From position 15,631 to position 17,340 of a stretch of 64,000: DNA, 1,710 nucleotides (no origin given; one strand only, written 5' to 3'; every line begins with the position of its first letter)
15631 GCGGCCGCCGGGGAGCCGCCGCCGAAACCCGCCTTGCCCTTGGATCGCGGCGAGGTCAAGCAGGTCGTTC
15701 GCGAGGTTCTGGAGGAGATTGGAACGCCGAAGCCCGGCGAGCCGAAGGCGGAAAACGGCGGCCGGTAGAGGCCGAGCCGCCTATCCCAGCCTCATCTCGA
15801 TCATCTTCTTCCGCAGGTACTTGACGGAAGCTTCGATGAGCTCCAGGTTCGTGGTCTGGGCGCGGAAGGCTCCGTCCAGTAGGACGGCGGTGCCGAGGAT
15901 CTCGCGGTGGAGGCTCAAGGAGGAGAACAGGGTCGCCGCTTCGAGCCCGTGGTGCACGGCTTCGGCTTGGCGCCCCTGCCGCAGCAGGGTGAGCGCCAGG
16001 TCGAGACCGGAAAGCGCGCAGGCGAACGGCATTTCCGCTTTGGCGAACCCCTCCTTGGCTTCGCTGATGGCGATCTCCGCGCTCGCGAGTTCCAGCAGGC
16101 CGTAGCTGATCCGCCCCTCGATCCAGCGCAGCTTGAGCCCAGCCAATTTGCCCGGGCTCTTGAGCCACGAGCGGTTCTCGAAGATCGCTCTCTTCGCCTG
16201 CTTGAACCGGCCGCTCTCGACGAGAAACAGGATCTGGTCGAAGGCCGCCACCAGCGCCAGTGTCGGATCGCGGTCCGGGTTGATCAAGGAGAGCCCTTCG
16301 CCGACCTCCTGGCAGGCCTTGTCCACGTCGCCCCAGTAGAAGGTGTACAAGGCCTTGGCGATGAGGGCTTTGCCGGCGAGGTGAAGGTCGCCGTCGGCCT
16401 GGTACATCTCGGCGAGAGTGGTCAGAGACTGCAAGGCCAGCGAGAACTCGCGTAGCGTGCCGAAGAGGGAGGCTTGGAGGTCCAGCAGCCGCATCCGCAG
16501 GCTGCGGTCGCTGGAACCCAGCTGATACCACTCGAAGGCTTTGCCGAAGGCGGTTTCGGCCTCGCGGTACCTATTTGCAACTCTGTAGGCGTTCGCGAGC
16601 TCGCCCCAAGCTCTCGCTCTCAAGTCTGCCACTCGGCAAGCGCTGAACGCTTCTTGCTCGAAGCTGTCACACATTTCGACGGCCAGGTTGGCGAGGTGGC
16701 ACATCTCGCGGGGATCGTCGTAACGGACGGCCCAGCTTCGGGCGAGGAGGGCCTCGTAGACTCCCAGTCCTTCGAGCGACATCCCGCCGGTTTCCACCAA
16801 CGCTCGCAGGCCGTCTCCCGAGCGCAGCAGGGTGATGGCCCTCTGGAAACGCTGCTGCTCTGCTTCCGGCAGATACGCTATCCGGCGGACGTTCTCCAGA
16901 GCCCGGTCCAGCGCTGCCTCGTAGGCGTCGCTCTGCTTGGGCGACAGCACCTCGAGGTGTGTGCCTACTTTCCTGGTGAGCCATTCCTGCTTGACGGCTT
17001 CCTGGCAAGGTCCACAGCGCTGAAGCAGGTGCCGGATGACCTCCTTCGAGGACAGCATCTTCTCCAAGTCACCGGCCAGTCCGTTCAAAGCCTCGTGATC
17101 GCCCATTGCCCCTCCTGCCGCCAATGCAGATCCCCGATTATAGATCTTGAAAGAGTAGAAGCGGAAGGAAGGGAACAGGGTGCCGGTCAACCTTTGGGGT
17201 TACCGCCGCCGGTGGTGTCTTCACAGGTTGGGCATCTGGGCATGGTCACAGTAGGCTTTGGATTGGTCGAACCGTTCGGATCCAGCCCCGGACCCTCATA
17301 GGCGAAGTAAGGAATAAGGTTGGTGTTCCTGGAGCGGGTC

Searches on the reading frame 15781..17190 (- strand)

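Call 96: search_protein_families(library=pfam, proteins=[window:15781-17190:-], max_evalue=0.0001)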
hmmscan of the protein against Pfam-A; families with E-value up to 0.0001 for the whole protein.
window:15781-17190:- (469 aa): 1 family
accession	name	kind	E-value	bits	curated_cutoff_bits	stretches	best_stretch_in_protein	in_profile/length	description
PF13424.12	TPR_12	-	4.3e-05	24.1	30.1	0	191-264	2-76/77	Tetratricopeptide repeat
